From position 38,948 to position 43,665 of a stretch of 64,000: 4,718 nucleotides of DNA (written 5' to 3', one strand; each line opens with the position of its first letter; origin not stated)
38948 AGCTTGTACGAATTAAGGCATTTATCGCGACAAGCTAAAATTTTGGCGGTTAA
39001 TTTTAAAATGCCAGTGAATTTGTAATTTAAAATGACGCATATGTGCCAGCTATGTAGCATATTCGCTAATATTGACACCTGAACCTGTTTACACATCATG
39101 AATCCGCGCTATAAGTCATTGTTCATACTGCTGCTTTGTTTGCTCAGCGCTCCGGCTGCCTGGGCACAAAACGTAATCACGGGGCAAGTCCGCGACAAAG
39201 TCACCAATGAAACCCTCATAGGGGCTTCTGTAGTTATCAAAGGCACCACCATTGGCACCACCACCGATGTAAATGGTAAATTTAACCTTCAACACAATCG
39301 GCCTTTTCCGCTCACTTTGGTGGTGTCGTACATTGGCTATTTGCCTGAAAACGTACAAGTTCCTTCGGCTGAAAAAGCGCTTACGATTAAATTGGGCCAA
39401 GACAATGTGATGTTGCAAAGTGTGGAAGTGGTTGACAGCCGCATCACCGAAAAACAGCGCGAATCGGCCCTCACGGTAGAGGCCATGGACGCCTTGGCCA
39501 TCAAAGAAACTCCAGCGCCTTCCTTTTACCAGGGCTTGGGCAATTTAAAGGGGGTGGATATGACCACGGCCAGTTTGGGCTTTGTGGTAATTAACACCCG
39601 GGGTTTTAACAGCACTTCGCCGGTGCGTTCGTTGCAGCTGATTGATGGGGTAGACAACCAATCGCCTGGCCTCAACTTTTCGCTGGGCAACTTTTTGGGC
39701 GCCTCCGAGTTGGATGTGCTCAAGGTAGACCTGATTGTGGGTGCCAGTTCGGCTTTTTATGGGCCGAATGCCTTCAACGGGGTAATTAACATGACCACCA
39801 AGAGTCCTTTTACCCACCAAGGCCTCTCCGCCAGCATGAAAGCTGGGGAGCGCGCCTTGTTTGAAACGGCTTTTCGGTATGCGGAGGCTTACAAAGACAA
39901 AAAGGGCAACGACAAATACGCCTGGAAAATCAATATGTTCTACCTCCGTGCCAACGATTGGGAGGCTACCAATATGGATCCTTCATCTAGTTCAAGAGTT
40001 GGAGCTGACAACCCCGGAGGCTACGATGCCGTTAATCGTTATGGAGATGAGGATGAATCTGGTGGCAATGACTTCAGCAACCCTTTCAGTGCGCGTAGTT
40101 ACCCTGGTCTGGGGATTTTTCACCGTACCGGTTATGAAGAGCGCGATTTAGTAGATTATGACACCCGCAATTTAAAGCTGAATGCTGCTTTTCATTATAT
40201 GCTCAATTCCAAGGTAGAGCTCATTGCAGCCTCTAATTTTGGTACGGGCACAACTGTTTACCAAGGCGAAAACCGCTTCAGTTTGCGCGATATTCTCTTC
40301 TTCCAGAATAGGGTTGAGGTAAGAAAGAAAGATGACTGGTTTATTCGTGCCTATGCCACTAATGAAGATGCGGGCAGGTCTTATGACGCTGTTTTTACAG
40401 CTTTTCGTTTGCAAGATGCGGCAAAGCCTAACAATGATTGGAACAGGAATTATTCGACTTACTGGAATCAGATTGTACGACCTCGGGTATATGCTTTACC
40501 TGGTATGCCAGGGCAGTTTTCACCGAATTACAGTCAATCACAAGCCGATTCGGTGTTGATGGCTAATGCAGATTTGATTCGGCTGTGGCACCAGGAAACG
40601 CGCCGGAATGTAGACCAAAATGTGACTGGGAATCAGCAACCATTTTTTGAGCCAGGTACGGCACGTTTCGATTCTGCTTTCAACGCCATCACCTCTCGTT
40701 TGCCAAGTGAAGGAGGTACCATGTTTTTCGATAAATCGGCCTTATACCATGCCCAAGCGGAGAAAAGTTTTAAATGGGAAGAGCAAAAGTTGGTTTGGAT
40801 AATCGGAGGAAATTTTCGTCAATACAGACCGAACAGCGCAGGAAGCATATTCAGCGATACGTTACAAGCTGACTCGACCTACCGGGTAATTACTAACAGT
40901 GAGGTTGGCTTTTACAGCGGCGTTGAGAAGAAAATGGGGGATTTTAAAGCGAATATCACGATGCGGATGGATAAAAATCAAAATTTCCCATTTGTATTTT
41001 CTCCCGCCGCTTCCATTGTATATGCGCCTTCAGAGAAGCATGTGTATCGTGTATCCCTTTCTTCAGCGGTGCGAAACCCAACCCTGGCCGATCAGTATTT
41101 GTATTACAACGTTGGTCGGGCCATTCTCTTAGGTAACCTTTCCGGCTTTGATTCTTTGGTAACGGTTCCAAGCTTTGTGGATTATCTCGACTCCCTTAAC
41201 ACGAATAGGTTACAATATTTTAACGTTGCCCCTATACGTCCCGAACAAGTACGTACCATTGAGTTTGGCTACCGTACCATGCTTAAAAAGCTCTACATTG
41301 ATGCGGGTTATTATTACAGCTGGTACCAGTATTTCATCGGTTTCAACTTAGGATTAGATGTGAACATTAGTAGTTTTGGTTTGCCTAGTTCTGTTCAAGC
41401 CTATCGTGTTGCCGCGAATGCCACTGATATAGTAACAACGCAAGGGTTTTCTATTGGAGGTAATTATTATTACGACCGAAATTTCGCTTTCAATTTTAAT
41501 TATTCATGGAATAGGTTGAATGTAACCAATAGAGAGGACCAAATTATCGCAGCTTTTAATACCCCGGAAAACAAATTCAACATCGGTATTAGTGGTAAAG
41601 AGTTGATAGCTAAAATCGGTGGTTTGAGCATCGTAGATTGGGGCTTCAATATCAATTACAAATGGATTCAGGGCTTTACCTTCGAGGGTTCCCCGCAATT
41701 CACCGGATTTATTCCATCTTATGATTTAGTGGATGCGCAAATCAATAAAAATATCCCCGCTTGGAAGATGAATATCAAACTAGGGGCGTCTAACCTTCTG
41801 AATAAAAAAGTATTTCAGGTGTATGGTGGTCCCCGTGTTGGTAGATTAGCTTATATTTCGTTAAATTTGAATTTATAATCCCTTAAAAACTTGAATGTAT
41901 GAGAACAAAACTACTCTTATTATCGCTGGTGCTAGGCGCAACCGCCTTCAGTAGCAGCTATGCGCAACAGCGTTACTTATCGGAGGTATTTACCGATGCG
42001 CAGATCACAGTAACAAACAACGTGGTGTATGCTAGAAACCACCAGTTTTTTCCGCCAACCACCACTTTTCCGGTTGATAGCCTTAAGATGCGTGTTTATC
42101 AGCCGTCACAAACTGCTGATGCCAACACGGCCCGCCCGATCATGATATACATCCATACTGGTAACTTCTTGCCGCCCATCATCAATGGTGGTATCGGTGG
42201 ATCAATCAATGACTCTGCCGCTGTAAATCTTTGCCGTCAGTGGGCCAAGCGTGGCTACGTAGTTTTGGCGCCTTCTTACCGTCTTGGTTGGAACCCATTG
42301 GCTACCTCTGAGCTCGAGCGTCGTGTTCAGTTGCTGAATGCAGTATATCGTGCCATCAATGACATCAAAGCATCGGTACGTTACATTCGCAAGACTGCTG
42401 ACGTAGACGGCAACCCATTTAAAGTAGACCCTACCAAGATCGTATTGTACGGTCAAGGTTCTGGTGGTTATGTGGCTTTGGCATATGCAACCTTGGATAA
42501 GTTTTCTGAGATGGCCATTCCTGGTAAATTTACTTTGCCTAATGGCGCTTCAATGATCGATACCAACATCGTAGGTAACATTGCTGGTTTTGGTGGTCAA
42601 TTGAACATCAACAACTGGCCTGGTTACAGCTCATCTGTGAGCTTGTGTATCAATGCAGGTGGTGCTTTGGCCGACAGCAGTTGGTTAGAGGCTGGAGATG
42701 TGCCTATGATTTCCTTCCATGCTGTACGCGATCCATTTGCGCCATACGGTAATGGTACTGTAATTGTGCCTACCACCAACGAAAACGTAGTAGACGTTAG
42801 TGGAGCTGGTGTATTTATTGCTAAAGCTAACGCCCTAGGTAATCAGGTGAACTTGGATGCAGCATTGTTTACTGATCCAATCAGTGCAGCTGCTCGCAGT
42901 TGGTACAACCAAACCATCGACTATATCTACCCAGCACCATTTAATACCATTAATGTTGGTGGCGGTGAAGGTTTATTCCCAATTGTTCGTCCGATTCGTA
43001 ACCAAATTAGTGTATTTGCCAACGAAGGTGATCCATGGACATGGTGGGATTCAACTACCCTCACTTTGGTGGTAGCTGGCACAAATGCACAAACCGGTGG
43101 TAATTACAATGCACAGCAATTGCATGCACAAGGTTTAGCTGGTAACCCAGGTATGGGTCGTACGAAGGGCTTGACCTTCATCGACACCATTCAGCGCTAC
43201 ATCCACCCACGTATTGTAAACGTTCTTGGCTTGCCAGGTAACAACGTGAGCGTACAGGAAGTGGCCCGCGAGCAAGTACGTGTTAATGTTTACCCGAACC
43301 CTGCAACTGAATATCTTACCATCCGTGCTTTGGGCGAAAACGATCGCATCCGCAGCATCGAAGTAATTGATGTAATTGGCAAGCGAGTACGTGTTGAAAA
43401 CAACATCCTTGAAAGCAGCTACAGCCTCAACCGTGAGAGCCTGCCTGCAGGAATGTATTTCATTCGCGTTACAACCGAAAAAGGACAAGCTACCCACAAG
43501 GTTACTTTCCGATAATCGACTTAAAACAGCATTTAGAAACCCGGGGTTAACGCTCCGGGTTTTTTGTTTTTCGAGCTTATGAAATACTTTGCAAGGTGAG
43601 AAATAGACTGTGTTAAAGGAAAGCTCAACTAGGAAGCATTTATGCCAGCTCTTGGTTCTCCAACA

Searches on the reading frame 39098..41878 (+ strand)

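Call 90: search_protein_families(library=pfam, max_evalue=0.00001, proteins=[window:39098-41878:+])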
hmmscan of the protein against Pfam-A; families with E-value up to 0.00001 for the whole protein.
window:39098-41878:+ (926 aa): 4 families
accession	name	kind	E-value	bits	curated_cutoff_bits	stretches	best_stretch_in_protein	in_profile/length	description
PF13715.12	CarbopepD_reg_2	-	1.3e-19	70.4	32.2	1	27-111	1-88/88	CarboxypepD_reg-like domain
PF00593.30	TonB_dep_Rec_b-barrel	-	1e-18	68.9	27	1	443-900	29-436/436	TonB dependent receptor-like, beta-barrel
PF13620.12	CarboxypepD_reg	-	1.5e-11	44.9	32.3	1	27-89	2-70/82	Carboxypeptidase regulatory-like domain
PF07715.20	Plug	-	6.1e-09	36.8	23.9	1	120-229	2-107/107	TonB-dependent Receptor Plug Domain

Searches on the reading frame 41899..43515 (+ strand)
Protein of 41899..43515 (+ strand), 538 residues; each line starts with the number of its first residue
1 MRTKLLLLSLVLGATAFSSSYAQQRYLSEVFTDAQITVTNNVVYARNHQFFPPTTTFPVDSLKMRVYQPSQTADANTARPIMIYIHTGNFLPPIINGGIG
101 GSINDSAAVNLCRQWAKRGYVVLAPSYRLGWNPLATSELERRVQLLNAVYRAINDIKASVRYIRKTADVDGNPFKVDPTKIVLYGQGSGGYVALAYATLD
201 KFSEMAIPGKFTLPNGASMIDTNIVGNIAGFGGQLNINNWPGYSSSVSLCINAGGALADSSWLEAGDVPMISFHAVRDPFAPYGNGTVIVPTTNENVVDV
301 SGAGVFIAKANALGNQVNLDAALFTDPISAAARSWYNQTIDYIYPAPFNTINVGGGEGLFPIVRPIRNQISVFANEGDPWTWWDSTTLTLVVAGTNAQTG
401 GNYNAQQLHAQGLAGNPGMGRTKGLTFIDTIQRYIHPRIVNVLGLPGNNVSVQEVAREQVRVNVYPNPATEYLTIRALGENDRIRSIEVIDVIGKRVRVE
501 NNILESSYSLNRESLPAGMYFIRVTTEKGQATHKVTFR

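Call 90: search_protein_families(library=pfam, max_evalue=0.00001, proteins=[window:41899-43515:+])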
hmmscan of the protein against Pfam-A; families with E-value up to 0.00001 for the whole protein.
window:41899-43515:+ (538 aa): 3 families
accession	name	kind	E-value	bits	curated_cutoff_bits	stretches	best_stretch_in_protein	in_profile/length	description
PF18962.6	Por_Secre_tail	-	9.1e-14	52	27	1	464-535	1-73/75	Secretion system C-terminal sorting domain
PF20434.5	BD-FAE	-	9.4e-10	38.8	26.8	1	66-206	3-116/215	BD-FAE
PF00135.34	COesterase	-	4.2e-06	26.4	27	1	60-195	84-199/515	Carboxylesterase family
